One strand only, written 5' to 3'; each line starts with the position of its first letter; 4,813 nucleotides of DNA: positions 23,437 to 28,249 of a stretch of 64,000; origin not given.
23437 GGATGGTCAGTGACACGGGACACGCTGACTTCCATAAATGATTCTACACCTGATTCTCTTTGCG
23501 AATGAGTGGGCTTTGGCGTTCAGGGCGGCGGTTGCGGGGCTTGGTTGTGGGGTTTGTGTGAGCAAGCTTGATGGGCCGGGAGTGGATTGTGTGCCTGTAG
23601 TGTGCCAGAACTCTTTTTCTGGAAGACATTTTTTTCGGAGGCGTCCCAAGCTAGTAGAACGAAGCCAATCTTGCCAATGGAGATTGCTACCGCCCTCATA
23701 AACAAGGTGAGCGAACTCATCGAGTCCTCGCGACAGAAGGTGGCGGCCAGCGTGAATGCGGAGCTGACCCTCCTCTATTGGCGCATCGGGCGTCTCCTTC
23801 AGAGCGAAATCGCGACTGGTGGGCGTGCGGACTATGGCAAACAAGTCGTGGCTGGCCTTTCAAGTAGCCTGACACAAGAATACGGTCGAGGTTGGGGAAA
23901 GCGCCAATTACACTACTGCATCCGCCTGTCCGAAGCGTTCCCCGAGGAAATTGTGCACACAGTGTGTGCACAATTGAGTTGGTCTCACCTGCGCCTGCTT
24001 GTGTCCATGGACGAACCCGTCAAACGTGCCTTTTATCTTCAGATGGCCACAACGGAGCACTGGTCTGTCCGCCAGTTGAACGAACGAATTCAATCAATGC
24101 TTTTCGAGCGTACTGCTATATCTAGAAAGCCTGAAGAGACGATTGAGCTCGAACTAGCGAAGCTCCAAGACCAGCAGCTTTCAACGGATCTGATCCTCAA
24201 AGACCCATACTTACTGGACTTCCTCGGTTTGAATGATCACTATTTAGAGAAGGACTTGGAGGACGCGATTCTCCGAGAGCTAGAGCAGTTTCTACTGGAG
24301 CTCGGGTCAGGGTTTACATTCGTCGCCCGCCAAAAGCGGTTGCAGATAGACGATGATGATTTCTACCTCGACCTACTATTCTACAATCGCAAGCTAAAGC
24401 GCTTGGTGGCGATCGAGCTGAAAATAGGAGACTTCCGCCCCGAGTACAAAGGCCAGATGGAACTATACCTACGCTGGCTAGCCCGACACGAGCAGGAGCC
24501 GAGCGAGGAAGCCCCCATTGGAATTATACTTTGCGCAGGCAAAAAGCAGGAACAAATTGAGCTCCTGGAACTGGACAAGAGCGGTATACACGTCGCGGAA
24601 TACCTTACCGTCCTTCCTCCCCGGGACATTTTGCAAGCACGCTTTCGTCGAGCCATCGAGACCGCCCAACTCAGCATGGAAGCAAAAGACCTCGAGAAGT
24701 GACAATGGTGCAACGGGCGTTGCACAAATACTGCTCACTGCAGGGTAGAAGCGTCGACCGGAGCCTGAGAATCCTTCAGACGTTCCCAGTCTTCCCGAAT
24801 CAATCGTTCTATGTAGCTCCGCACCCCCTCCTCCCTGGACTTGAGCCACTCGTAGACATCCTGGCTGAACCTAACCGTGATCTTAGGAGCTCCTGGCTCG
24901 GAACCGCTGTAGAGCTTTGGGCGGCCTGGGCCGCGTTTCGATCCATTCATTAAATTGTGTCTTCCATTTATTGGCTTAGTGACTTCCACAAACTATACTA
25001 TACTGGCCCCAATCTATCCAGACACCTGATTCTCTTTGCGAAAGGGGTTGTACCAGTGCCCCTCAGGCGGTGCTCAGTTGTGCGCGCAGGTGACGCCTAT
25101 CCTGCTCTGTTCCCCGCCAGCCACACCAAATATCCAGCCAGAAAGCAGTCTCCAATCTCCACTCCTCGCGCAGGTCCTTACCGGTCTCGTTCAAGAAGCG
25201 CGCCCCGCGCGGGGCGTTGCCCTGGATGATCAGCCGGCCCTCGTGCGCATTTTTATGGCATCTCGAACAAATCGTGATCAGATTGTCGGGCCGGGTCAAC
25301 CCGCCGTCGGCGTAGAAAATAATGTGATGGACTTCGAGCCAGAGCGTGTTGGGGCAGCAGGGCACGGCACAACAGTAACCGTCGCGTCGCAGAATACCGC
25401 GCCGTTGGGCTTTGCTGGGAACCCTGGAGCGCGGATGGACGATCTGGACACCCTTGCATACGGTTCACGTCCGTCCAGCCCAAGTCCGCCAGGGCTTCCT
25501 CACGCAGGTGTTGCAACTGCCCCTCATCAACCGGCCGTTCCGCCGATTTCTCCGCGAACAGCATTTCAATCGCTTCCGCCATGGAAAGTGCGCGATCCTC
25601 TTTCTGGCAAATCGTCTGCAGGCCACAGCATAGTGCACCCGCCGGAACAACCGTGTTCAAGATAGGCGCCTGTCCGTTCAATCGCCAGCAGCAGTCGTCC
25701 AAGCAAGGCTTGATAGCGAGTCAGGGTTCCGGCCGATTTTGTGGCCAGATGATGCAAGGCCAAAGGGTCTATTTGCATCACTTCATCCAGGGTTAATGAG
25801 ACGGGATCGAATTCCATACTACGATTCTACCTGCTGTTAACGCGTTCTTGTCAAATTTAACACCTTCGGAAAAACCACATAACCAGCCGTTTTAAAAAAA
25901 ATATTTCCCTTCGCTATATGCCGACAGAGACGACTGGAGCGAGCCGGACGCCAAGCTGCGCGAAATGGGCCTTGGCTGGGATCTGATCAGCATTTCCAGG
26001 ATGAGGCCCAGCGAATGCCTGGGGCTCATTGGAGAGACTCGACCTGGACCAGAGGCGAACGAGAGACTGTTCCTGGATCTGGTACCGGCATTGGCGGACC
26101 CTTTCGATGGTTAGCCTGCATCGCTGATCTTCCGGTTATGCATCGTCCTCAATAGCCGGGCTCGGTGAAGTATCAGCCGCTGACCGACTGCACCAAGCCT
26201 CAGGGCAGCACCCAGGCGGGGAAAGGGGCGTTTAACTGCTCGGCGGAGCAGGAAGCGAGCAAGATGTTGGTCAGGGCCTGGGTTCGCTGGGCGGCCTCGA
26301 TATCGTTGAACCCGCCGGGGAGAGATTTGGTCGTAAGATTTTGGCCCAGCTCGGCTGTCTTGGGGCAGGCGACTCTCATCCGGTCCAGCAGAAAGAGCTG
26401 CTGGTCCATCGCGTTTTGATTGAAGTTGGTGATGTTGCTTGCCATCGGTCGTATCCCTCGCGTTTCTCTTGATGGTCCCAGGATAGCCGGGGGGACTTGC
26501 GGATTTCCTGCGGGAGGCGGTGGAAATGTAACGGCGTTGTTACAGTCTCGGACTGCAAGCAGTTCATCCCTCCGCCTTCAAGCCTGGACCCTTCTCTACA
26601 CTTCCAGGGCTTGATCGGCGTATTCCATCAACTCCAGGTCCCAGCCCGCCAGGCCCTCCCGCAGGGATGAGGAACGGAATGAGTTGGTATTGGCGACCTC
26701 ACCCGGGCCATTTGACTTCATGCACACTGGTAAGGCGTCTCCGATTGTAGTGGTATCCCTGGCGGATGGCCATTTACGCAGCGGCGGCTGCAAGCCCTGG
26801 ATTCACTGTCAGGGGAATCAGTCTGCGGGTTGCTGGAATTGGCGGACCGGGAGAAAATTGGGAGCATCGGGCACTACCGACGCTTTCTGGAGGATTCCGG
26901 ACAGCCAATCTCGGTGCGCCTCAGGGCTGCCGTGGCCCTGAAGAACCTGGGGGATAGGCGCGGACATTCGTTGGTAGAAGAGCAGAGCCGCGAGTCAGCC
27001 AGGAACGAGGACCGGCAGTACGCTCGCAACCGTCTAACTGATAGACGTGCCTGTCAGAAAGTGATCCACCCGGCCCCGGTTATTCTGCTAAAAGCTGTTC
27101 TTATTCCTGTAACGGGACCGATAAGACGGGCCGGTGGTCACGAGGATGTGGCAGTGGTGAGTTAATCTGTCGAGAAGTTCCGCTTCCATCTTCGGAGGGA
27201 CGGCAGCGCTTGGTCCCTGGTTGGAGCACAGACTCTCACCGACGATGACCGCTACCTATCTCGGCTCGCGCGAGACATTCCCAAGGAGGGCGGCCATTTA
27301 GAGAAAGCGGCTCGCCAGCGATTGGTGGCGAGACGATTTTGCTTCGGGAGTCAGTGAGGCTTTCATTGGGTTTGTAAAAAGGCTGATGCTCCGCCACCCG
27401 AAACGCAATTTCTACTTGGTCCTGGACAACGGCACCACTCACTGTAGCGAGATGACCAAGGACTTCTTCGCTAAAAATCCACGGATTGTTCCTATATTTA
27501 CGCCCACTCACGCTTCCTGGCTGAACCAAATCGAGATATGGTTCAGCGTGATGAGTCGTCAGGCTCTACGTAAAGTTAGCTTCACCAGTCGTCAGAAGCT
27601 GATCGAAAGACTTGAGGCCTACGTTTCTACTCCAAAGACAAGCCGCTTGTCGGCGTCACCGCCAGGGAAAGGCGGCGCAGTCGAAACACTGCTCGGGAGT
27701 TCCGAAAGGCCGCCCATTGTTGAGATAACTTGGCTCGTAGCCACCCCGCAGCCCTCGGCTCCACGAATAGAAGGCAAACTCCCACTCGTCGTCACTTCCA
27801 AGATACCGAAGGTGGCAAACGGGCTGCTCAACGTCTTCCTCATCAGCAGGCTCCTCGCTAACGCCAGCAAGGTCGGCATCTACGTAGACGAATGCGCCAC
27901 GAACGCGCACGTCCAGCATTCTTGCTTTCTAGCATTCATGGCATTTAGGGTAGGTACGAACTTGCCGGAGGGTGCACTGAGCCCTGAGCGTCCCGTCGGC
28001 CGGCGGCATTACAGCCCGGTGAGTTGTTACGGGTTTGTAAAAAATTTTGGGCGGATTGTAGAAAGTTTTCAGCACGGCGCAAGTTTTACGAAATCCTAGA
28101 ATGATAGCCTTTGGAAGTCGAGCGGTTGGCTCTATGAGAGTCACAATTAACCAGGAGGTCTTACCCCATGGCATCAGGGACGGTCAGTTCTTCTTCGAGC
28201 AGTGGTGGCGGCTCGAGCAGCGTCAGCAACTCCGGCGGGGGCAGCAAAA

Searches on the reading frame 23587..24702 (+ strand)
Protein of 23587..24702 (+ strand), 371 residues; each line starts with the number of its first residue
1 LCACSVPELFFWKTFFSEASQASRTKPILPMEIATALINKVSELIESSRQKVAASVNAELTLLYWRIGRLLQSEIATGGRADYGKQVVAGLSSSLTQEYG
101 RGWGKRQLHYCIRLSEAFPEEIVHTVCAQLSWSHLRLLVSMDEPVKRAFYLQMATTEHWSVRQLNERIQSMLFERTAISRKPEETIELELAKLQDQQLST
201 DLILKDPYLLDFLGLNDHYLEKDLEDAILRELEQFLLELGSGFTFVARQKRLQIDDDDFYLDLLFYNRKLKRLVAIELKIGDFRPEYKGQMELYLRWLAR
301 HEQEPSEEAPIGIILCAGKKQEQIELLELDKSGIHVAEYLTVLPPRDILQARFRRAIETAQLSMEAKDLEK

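Call 26: search_protein_families(library=pfam, proteins=[window:23587-24702:+], max_evalue=0.001)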
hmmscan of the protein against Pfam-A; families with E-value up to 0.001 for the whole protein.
window:23587-24702:+ (371 aa): 3 families
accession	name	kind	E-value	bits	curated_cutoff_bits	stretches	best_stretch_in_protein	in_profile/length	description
PF06250.17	YhcG_C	-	6.7e-49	166.2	32.5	1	203-346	3-147/157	YhcG PDDEXK nuclease domain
PF17761.7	DUF1016_N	-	4.4e-41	140.6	32.8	1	41-175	2-137/137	DUF1016 N-terminal domain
PF17762.8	HTH_ParB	-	0.00036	21.1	22.6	0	125-171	54-100/102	ParB HTH domain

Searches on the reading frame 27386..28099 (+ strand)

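Call 18: search_protein_families(library=pfam, proteins=[window:27386-28099:+], max_evalue=0.01)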
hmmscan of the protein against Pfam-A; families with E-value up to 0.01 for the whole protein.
window:27386-28099:+ (237 aa): 1 family
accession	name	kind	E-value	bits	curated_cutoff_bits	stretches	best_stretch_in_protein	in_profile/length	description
PF13358.12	DDE_3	-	2.1e-13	50.8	28.6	1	6-72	77-145/146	DDE superfamily endonuclease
